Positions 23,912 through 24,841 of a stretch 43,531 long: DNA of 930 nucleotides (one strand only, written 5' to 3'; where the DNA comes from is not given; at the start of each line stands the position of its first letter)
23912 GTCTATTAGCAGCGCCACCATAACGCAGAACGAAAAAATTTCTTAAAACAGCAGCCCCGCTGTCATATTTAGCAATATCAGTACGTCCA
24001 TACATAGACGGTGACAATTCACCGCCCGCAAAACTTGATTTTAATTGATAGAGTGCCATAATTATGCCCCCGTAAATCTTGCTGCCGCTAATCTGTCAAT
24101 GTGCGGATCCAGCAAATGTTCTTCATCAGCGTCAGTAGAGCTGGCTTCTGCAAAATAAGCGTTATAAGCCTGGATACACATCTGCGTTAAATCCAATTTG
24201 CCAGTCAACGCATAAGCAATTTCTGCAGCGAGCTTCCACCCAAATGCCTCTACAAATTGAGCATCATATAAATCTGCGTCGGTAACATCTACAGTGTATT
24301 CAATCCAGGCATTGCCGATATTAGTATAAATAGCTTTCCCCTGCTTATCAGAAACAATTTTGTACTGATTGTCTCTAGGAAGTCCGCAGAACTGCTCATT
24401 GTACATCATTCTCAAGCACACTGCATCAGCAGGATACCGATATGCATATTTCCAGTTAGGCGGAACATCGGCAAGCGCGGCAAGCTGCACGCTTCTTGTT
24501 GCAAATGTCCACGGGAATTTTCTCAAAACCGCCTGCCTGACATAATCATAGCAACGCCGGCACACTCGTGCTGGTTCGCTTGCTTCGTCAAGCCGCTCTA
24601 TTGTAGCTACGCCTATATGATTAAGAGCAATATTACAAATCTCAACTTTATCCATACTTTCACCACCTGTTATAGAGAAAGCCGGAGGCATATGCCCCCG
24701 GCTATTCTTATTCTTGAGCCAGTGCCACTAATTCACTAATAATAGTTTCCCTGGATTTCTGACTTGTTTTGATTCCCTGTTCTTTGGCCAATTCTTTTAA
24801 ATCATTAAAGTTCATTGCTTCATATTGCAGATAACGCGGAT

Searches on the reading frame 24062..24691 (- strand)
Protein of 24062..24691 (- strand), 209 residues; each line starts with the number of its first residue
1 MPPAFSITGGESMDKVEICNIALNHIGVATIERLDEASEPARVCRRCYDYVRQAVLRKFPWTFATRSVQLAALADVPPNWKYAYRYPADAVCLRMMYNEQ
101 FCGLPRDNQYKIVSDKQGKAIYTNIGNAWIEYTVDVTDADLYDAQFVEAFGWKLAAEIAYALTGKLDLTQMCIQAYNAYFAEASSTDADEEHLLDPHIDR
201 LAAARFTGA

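Call 8: search_protein_families(library=phrogs, proteins=[window:24062-24691:-])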
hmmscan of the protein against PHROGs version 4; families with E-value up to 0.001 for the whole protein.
window:24062-24691:- (209 aa): 3 families
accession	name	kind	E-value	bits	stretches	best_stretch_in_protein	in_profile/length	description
phrog_394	-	tail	1.5e-54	185.4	1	13-205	2-188/190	tail protein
phrog_9239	-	tail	9.8e-14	51.7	1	16-188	5-171/741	tail tubular protein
phrog_35446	-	unknown function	2.5e-09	38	1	141-206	1-66/67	-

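Call 9: search_protein_families(library=pfam, proteins=[window:24062-24691:-])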
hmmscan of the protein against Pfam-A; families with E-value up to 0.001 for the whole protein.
window:24062-24691:- (209 aa): 0 families
